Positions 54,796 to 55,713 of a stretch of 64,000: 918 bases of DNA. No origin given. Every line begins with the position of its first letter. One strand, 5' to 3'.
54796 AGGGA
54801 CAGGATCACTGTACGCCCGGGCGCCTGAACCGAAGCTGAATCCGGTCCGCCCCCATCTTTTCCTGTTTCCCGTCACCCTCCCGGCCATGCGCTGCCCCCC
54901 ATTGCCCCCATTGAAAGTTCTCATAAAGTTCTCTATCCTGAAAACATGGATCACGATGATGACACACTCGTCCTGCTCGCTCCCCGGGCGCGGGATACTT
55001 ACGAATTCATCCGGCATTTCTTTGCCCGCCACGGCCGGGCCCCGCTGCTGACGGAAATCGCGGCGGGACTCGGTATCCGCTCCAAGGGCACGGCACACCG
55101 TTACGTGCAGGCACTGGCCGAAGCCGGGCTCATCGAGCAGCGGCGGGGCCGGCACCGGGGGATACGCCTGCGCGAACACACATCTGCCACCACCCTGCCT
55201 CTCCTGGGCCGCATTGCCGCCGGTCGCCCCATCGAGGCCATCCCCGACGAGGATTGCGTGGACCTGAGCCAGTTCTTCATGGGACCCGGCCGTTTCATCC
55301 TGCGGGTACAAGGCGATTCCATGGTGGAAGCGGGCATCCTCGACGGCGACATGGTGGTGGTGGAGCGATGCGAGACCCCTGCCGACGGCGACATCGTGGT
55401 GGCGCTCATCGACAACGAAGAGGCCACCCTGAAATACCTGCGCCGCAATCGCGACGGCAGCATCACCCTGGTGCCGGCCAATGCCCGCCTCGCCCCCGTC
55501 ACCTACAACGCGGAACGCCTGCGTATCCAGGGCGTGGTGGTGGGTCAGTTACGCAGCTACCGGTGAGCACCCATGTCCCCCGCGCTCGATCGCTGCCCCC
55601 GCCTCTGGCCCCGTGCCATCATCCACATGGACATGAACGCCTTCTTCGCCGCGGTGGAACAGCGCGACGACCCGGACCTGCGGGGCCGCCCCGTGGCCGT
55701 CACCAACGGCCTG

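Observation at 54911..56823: Non-canonical SOS mutagenesis cassette: lexA-dinB under an alphaproteobacterial-type GTTC-N7-GTTC operator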

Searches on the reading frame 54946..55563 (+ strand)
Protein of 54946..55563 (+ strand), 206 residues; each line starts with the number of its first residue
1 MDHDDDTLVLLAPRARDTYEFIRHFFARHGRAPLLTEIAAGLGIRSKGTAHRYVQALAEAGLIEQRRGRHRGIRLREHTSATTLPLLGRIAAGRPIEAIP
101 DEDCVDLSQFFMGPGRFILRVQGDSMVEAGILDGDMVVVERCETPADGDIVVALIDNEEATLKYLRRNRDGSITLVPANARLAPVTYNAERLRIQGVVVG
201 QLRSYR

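Call 3: search_protein_families(library=pfam, proteins=[window:54946-55563:+])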
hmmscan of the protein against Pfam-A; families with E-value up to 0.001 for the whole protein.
window:54946-55563:+ (206 aa): 5 families
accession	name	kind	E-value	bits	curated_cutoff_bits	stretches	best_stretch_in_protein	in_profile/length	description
PF00717.28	Peptidase_S24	-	4e-27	94.7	23.3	1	85-199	1-116/116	Peptidase S24-like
PF09339.16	HTH_IclR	-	5.9e-08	32.8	22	1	25-66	11-51/52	IclR helix-turn-helix domain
PF01726.22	LexA_DNA_bind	-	7.5e-08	32.5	23.7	1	11-72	4-65/65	LexA DNA binding domain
PF12802.13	MarR_2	-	3.5e-05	24.3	27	1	25-70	13-57/61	MarR family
PF12840.13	HTH_20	-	0.00048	20.5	27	0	20-66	8-51/51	Helix-turn-helix domain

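Call 4: search_protein_families(library=ncbifam, proteins=[window:54946-55563:+])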
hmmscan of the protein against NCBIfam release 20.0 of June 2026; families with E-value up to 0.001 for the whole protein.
window:54946-55563:+ (206 aa): 3 families
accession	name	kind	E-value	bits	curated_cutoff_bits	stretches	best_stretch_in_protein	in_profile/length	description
TIGR00498.1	lexA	equivalog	5.3e-44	150.3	110.95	1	11-204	4-201/203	transcriptional repressor LexA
NF007621.2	PRK10276.1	subfamily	4.3e-19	68.6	110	1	116-201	29-113/115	translesion error-prone DNA polymerase V autoproteolytic subunit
NF051876.1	transXXX_HumD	equivalog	0.00018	21.4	120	1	115-166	27-76/129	HumD family translesion DNA polymerase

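Call 12: find_homologous_proteins(query=window:54946-55563:+, max_evalue=1e-10)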
Query window:54946-55563:+ (206 aa): 7538 proteins with E <= 1e-10 among 8000 candidates; the best 120 are listed.
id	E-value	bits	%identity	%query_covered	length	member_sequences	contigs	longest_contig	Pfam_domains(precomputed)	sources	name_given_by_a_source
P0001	6.7e-129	445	99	100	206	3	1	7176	PF00717.29,PF09339.17,PF12802.14,PF01726.23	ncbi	-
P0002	3.6e-100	351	82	98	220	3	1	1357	PF00717.29,PF01726.23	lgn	-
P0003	4.0e-100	351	82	98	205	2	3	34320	PF00717.29,PF01726.23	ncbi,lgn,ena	-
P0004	2.6e-93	329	79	96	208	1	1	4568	PF00717.29,PF01726.23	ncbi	-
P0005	1.0e-90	320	75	100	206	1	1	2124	PF00717.29,PF01726.23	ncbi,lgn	ncbi:MAG: transcriptional repressor LexA [Gammaproteobacteria bacterium]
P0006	1.3e-88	314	74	100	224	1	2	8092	PF00717.29,PF01726.23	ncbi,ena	-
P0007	5.7e-88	312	75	96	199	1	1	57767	PF00717.29,PF01726.23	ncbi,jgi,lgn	-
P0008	2.2e-85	303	72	96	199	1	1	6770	PF00717.29,PF01726.23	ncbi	-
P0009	3.1e-85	303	72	96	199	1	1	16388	PF00717.29,PF01726.23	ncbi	-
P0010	5.3e-85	302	72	96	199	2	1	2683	PF00717.29,PF01726.23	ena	-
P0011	1.0e-84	301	72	96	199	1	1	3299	PF00717.29,PF01726.23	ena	-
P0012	1.6e-84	300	72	96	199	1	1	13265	PF00717.29,PF01726.23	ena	-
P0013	2.7e-84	300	71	95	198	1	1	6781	PF00717.29,PF01726.23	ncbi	ncbi:MAG: transcriptional repressor LexA [Pseudomonadota bacterium]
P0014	1.0e-83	298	71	96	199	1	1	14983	PF00717.29,PF01726.23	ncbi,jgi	-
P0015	1.4e-83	297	70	95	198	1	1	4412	PF12840.14,PF00717.29,PF12802.14,PF01726.23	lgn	-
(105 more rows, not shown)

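Call 14: find_related_loci(query=A1, collection=genome_contigs, flank=4000)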
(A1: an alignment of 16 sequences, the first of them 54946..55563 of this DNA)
Query A1 (206 aa) in genome_contigs; peptide patterns used: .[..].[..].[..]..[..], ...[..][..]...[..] (x = any residue, [..] = any of these).
600 stretches matched a pattern (row limit reached: there are more); 597 encode a relative of the query (tblastn E <= 1e-3); the best 80 are kept; 80 distinct loci.
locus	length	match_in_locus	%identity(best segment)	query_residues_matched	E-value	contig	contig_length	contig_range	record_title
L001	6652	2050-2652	63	10-205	5e-82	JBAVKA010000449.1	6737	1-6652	MAG: Gammaproteobacteria bacterium isolate MFD05464_ilm_asm_bin16 k127_411420, whole genome shotgun sequence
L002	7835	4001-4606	64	6-206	1e-81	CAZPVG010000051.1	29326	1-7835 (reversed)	MAG TPA_asm: uncultured bacterium isolate SRP214966_co3_380 genome assembly, contig: NODE_1761_length_29326_cov_10.26446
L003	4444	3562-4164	65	10-206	1e-81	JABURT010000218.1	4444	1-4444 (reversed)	MAG: Gammaproteobacteria bacterium isolate Bin_15 NODE_3377_length_4444_cov_8.30918, whole genome shotgun sequence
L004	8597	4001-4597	67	9-205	8e-80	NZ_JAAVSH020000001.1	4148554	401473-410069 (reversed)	Endosymbiont of Lamellibrachia barhami isolate D756_A12_LB11 HiC_scaffold_1, whole genome shotgun sequence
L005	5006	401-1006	65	4-202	3e-78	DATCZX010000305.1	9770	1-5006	MAG TPA_asm: Gammaproteobacteria bacterium isolate SMAG_U81 k141_722430, whole genome shotgun sequence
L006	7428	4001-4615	59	6-205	8e-77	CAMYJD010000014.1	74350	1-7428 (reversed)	MAG: uncultured Gammaproteobacteria bacterium isolate ES_Gamma_035 genome assembly, contig: scaffold_351, whole genome s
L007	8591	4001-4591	56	9-205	6e-73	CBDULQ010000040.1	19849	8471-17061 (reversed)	MAG TPA_asm: uncultured Gammaproteobacteria bacterium isolate SRR18550247_metabat2_13 genome assembly, contig: ERZ250748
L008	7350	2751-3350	61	9-206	3e-72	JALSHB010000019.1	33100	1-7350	MAG: Chromatiales bacterium isolate 354-166_metabat1_scaf2bin.062 354-166_scaffold_1159_c1, whole genome shotgun sequenc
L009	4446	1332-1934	61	2-202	4e-71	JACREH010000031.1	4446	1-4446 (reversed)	MAG: Gammaproteobacteria bacterium isolate NC_groundwater_1694_Pr3_B-0.1um_64_39 SR-2_scaffold_141_552816, whole genome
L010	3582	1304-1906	60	10-206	7e-71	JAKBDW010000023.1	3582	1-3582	MAG: Proteobacteria bacterium isolate BP6.bin131 NODE_65546_length_3582_cov_0.971346, whole genome shotgun sequence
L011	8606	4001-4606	56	9-205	2e-70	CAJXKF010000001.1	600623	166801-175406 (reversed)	MAG TPA_asm: uncultured Methylophaga sp. isolate SRR6201692_bin.25_MetaBAT_v2.12.1_MAG genome assembly, contig: NODE_15_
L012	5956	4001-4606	56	9-205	5e-70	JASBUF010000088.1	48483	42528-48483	MAG: Methylophaga sp. isolate BWSM_61 k141_202044, whole genome shotgun sequence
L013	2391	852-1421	60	18-205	2e-71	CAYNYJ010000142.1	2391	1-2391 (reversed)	MAG TPA_asm: uncultured Ectothiorhodospiraceae bacterium isolate SRP215229_co1_30 genome assembly, contig: NODE_40036_le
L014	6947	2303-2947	54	10-206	9e-70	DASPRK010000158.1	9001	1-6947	MAG TPA_asm: Candidatus Methylomirabilis sp. isolate SMAG_U12223 k141_2187026, whole genome shotgun sequence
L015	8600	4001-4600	57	10-205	7e-69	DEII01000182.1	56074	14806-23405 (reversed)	MAG TPA_asm: Methylococcaceae bacterium UBA2778 UBA2778_contig_11552, whole genome shotgun sequence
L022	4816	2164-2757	58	9-205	7e-68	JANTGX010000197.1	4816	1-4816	MAG: Gammaproteobacteria bacterium isolate bin10089 c_000000021439, whole genome shotgun sequence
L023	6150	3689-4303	53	10-205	1e-67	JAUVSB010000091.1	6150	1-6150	MAG: Gammaproteobacteria bacterium isolate CSMAG_729 CSMAG_729_k127_2630629_length_6150_cov_19.0425, whole genome shotgu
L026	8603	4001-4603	53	10-205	1e-66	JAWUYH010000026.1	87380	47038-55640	MAG: Gammaproteobacteria bacterium isolate HBSea_ice_MAG788 BAT.788_246266_flag=0_multi=12.9983_len=87380, whole genome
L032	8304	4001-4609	51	5-205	2e-63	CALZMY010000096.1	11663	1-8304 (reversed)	MAG: uncultured Gammaproteobacteria bacterium isolate FO_M_Gamma_031 genome assembly, contig: k127_47214, whole genome s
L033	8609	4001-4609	51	9-205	2e-63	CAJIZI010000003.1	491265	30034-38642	MAG: uncultured Gammaproteobacteria bacterium isolate FRAM18_bin228 genome assembly, contig: FRAM18_bin228-3, whole geno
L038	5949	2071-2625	55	21-205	9e-62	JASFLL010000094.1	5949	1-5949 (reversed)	MAG: Thioalkalispiraceae bacterium isolate D0817M12metaG_Bin_295 D0817M12metaG_FD_scaffold_2414_c1, whole genome shotgun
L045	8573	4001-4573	49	13-205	7e-58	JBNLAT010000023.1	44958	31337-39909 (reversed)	MAG: Thiohalomonadaceae bacterium isolate C2.bin.46.strict NODE_23_length_44958_cov_8.122301, whole genome shotgun seque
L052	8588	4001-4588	46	11-205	1e-50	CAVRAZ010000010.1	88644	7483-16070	MAG: uncultured Gammaproteobacteria bacterium isolate MFD04944.bin.2.29 genome assembly, contig: contig_43133, whole gen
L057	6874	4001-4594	46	14-206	3e-49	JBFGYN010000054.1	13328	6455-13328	MAG: Candidatus Competibacterales bacterium isolate Mix_sand06.2021.04.G.13 k141_3061865_length_13328_cov_11.0000, whole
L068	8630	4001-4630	42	3-205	1e-46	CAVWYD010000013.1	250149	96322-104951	MAG: uncultured Gammaproteobacteria bacterium isolate MFD03551.bin.3.65 genome assembly, contig: contig_17041, whole gen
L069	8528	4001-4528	50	33-206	7e-47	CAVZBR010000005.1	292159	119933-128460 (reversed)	MAG: uncultured Gammaproteobacteria bacterium isolate MFD01721.bin.1.74 genome assembly, contig: contig_33028, whole gen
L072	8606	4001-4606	44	11-206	3e-46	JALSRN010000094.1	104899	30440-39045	MAG: Sedimenticola sp. isolate 356-308_metabat1_scaf2bin.072 356-308_scaffold_88_c1, whole genome shotgun sequence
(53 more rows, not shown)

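Call 32: find_encoding_contigs(protein=window:54946-55563:+, flank=2000, max_places=4)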
Protein window:54946-55563:+ (206 aa): 2 contigs read that carry it; 1 place shown.
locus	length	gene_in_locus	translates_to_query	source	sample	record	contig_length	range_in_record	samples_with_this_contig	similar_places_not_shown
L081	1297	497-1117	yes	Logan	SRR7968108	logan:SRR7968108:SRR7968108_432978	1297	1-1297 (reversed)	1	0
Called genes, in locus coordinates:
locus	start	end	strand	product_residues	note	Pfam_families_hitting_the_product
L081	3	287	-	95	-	?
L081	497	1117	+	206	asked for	PF01726:LexA_DNA_bind, PF09339:HTH_IclR, PF00717:Peptidase_S24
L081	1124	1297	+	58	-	?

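Call 33: find_encoding_contigs(protein=P0003, flank=3000, max_places=4)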
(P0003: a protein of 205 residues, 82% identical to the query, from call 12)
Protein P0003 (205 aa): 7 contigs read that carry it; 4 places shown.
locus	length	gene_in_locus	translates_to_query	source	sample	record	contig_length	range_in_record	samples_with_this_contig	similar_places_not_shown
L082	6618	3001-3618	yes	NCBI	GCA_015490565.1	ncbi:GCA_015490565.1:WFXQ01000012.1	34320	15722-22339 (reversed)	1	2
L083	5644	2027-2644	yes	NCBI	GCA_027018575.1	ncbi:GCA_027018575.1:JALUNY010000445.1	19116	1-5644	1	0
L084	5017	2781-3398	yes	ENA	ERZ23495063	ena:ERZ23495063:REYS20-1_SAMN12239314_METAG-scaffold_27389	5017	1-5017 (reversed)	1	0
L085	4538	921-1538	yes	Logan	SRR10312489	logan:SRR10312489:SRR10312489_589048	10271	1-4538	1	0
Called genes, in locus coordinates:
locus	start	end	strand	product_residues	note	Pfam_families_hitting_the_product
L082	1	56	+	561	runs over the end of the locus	PF00142:Fer4_NifH, PF01656:CbiA, PF02374:ArsA_ATPase (faint), PF06564:CBP_BcsQ, PF09140:MipZ (weak), PF10609:ParA, PF13614:AAA_31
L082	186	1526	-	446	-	PF26769:HAMP_PhoQ, PF02518:HATPase_c, PF13581:HATPase_c_2 (weak)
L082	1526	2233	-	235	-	PF00072:Response_reg, PF00486:Trans_reg_C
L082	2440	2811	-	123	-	PF00034:Cytochrom_C, PF13442:Cytochrome_CBB3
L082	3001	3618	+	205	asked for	PF01726:LexA_DNA_bind, PF00717:Peptidase_S24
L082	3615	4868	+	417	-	PF00817:IMS, PF21999:IMS_HHH_1 (weak), PF11799:IMS_C (weak)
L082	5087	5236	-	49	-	-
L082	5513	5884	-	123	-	PF04892:VanZ-LLP1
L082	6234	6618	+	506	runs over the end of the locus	PF00370:FGGY_N, PF02782:FGGY_C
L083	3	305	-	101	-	?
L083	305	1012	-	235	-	PF00072:Response_reg, PF00486:Trans_reg_C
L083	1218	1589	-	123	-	PF00034:Cytochrom_C, PF13442:Cytochrome_CBB3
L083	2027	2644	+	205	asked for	PF01726:LexA_DNA_bind, PF00717:Peptidase_S24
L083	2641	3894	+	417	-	PF00817:IMS, PF21999:IMS_HHH_1 (weak), PF11799:IMS_C (weak)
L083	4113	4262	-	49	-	-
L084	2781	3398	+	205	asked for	PF01726:LexA_DNA_bind, PF00717:Peptidase_S24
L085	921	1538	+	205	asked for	PF01726:LexA_DNA_bind, PF00717:Peptidase_S24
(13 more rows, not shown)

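Call 36: search_solved_structures(query=window:54946-55563:+, max_evalue=0.001, show_alignments=2)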
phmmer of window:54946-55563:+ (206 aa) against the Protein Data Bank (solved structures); distinct sequences matched with E-value up to 0.001: 21.
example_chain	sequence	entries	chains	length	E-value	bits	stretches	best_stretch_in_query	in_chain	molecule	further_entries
7b5g_A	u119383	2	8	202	2.8e-30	108.5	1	11-204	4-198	LexA repressor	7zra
7ocj_A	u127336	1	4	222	2.9e-30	108.4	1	10-204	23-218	LexA repressor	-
3k2z_A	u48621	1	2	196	4.9e-30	107.7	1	11-203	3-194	LexA repressor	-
1jhh_A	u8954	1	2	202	7.6e-30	107.1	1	11-204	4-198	LEXA REPRESSOR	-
8trg_I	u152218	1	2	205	1.2e-29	106.4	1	11-204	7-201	LexA repressor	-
3jso_A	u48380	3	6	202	1.5e-29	106.2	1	11-204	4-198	LexA repressor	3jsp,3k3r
1jhf_A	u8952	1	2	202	2.6e-29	105.3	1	11-204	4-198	LEXA REPRESSOR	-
8s7g_A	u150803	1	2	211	1.5e-27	99.6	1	10-203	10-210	LexA repressor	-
1jhc_A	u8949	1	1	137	1.5e-16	63.7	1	83-204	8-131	LEXA REPRESSOR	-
8gms_A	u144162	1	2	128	2.9e-16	62.7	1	84-204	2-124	LexA repressor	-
1jhe_A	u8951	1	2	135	1.6e-15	60.4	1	83-204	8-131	LEXA REPRESSOR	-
8b0v_A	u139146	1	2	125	7.6e-15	58.1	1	84-203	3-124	LexA repressor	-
8gmt_B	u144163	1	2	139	4.4e-14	55.6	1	82-204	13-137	DNA polymerase V subunit UmuD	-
6a2q_A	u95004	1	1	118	6.5e-14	55.1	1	100-190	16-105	LexA repressor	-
6a2r_A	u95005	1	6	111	7.6e-14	54.9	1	101-190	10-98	LexA repressor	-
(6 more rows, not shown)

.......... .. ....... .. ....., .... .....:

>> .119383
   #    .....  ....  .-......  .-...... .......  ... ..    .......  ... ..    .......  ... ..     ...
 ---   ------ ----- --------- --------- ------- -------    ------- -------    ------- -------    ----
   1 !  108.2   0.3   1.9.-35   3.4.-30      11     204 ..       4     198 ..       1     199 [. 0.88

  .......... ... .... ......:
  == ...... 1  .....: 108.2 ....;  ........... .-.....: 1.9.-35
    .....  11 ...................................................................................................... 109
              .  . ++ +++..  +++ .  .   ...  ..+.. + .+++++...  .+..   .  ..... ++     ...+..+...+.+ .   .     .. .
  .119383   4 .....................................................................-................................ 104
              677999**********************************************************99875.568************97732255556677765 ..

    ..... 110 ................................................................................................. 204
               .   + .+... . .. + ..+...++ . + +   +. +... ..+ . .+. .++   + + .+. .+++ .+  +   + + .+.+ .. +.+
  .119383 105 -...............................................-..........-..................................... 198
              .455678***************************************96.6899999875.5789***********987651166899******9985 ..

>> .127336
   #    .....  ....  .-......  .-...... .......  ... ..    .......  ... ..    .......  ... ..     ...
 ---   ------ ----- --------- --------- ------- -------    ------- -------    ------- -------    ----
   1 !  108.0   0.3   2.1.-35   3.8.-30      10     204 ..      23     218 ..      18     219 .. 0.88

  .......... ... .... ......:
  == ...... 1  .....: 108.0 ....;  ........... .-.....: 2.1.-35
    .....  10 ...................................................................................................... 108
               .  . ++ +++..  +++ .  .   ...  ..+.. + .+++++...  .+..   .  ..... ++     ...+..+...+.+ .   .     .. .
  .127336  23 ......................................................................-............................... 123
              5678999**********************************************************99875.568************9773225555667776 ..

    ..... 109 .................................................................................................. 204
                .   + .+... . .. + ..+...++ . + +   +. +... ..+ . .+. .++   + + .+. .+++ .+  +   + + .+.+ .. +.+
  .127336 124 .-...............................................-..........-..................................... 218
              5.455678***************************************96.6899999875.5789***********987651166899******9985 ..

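Call 43: search_protein_representatives(protein=window:54946-55563:+)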
Query: 206 residues. Proteins with E-value up to 0.001 (for the whole library): 18906; up to 1e-10: 6193; up to 1e-30: 206. The best 150 are listed.
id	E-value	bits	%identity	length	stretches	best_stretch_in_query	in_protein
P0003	1.3e-100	351.2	82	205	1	5-206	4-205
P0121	3.5e-74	264.8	68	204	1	11-206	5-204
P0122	2.8e-65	235.8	55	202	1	11-205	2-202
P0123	3.6e-64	232.2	66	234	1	11-173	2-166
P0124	4.7e-56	205.7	51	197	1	10-205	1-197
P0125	1.6e-55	203.9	54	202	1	11-205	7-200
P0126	2.3e-55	203.5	48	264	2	79-203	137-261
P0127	2.8e-55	203.1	57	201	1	20-205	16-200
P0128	5.0e-55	202.3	56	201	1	11-205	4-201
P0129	2.5e-54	200.1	50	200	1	13-203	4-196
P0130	4.7e-54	199.2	57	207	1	16-206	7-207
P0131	9.5e-54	198.2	50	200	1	15-203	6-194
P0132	6.1e-52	192.3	51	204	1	18-205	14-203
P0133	4.9e-51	189.3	50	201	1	19-205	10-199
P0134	3.2e-50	186.7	51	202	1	17-206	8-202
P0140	1.3e-48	181.4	48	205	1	9-206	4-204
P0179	6.0e-39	149.9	44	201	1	13-204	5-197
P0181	1.1e-38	149.0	42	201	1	12-205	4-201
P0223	5.3e-35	137.0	42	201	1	10-204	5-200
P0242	3.3e-34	134.4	43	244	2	67-205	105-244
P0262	3.1e-33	131.2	44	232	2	82-205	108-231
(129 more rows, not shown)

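Call 51: find_homologous_proteins(query=L023:1415-2476:-, max_evalue=1e-50)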
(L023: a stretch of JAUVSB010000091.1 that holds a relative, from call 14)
Query L023:1415-2476:- (354 aa): 8000 proteins with E <= 1e-50 among 8000 candidates; the best 120 are listed.
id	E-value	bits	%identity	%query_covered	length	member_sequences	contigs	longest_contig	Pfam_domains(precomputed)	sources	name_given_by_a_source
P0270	3.8e-224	761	99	100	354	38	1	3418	PF06745.20,PF08423.18,PF00154.28,PF21096.3,PF01637.25,PF27531.1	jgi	jgi:recombination protein RecA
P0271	3.2e-219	745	95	100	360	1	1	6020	PF06745.20,PF08423.18,PF00154.28,PF21096.3,PF01637.25,PF27531.1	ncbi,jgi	-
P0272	6.2e-216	734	94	100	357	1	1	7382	PF06745.20,PF08423.18,PF00154.28,PF21096.3,PF01637.25,PF27531.1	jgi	jgi:recombination protein RecA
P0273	1.5e-215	733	94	100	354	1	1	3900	PF06745.20,PF08423.18,PF00154.28,PF21096.3,PF01637.25,PF27531.1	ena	-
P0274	4.0e-215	731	96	96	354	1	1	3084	PF06745.20,PF08423.18,PF00154.28,PF21096.3,PF01637.25,PF27531.1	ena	-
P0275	1.1e-214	730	96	96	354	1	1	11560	PF06745.20,PF08423.18,PF00154.28,PF21096.3,PF01637.25,PF27531.1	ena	-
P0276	1.4e-214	730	94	100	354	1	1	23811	PF06745.20,PF08423.18,PF00154.28,PF21096.3,PF01637.25,PF27531.1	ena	-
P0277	2.1e-214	729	94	100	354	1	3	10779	PF06745.20,PF08423.18,PF00154.28,PF21096.3,PF01637.25,PF27531.1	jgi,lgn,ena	-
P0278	3.9e-214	728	93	100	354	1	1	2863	PF06745.20,PF08423.18,PF00154.28,PF21096.3,PF01637.25,PF27531.1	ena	-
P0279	4.9e-214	728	95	97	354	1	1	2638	PF06745.20,PF08423.18,PF00154.28,PF21096.3,PF01637.25,PF27531.1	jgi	-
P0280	5.3e-214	728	93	100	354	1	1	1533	PF06745.20,PF08423.18,PF00154.28,PF21096.3,PF01637.25,PF27531.1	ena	-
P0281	1.2e-213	727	93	100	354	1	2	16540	PF06745.20,PF08423.18,PF00154.28,PF21096.3,PF01637.25,PF27531.1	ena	-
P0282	1.8e-213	726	94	98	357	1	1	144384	PF06745.20,PF08423.18,PF00154.28,PF21096.3,PF01637.25,PF27531.1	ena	-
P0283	2.0e-213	726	93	100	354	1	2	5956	PF06745.20,PF08423.18,PF00154.28,PF21096.3,PF01637.25,PF27531.1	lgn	-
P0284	2.0e-213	726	94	99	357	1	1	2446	PF06745.20,PF08423.18,PF00154.28,PF21096.3,PF01637.25,PF27531.1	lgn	-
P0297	1.4e-212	723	93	100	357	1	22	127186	PF06745.20,PF08423.18,PF00154.28,PF21096.3,PF01637.25,PF27531.1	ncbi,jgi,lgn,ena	jgi:recombination protein RecA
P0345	7.8e-186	635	84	97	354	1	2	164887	PF06745.20,PF08423.18,PF00154.28,PF21096.3,PF01637.25,PF27531.1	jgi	-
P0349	4.5e-181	620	83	95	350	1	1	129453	PF06745.20,PF08423.18,PF00154.28,PF21096.3,PF01637.25,PF27531.1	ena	-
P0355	7.1e-180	616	85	93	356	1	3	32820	PF06745.20,PF08423.18,PF00154.28,PF21096.3,PF01637.25,PF27531.1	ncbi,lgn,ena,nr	ncbi:MAG TPA: recombinase RecA [Acidiferrobacteraceae bacterium]|nr:recombinase RecA [Acidiferrobact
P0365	2.7e-179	614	82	96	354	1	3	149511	PF06745.20,PF08423.18,PF00154.28,PF21096.3,PF01637.25,PF27531.1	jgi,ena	jgi:recombination protein RecA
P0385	9.9e-178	609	80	97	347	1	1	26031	PF06745.20,PF08423.18,PF00154.28,PF21096.3,PF01637.25,PF27531.1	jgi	-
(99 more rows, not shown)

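Call 52: find_encoding_contigs(protein=P0297, flank=4000, max_places=2)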
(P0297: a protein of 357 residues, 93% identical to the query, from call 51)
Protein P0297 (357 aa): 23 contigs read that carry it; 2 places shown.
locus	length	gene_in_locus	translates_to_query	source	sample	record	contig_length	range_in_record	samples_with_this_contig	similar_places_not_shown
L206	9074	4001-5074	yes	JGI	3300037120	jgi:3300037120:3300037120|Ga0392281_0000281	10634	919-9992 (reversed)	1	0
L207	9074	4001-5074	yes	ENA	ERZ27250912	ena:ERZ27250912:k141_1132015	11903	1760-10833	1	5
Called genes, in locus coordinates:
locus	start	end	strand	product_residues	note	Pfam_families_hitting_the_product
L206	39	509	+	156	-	-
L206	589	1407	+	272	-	-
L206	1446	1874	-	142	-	PF00581:Rhodanese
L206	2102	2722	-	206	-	PF01726:LexA_DNA_bind, PF00717:Peptidase_S24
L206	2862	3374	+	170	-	PF02464:CinA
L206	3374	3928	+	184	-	PF02834:LigT_PEase, PF13563:2_5_RNA_ligase2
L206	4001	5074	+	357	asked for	PF00154:RecA_N, PF08423:Rad51, PF06745:ATPase (weak), PF01637:ATPase_2 (weak), PF27531:MT3502_N, PF21096:RecA_C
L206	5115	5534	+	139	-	PF21982:RecX_HTH1 (faint), PF02631:RecX_HTH2, PF21981:RecX_HTH3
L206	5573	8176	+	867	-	PF01411:tRNA-synt_2c, PF07973:tRNA_SAD, PF02272:DHHA1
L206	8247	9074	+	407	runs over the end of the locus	PF00696:AA_kinase, PF01842:ACT (weak), PF22468:ACT_9, PF13840:ACT_7, PF22468:ACT_9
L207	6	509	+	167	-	-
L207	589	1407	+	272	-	-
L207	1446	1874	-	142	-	PF00581:Rhodanese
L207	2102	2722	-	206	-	PF01726:LexA_DNA_bind, PF00717:Peptidase_S24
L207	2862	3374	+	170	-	PF02464:CinA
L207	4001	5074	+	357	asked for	PF00154:RecA_N, PF08423:Rad51, PF06745:ATPase (weak), PF01637:ATPase_2 (weak), PF27531:MT3502_N, PF21096:RecA_C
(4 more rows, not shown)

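Call 53: find_encoding_contigs(protein=P0355, flank=4000, max_places=2)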
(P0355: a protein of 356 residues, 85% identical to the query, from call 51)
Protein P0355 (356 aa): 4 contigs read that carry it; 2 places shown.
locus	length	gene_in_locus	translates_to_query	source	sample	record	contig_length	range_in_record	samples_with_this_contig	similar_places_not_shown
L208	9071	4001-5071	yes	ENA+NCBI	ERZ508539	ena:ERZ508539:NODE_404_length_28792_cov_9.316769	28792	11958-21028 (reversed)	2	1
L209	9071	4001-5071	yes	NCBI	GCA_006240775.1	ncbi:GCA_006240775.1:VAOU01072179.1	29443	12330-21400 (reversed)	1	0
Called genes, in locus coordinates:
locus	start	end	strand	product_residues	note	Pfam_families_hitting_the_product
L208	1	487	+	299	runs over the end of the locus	PF01740:STAS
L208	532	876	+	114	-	-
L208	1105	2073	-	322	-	-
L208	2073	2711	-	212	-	PF01726:LexA_DNA_bind, PF13545:HTH_Crp_2 (weak), PF08279:HTH_11 (weak), PF09339:HTH_IclR (weak), PF00717:Peptidase_S24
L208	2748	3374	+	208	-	PF02464:CinA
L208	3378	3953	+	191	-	PF02834:LigT_PEase, PF13563:2_5_RNA_ligase2 (weak)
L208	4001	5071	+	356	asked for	PF00154:RecA_N, PF08423:Rad51, PF06745:ATPase (faint), PF01637:ATPase_2 (weak), PF27531:MT3502_N (weak), PF21096:RecA_C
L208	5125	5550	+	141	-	PF21982:RecX_HTH1 (weak), PF02631:RecX_HTH2, PF21981:RecX_HTH3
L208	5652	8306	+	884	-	PF01411:tRNA-synt_2c, PF07973:tRNA_SAD, PF02272:DHHA1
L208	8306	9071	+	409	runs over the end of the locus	PF00696:AA_kinase, PF01842:ACT, PF22468:ACT_9 (weak), PF01842:ACT (weak), PF13840:ACT_7, PF22468:ACT_9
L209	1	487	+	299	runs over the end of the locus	PF01740:STAS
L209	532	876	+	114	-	-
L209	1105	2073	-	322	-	-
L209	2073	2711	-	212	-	PF01726:LexA_DNA_bind, PF13545:HTH_Crp_2 (weak), PF08279:HTH_11 (weak), PF09339:HTH_IclR (weak), PF00717:Peptidase_S24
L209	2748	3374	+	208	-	PF02464:CinA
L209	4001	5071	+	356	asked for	PF00154:RecA_N, PF08423:Rad51, PF06745:ATPase (faint), PF01637:ATPase_2 (weak), PF27531:MT3502_N (weak), PF21096:RecA_C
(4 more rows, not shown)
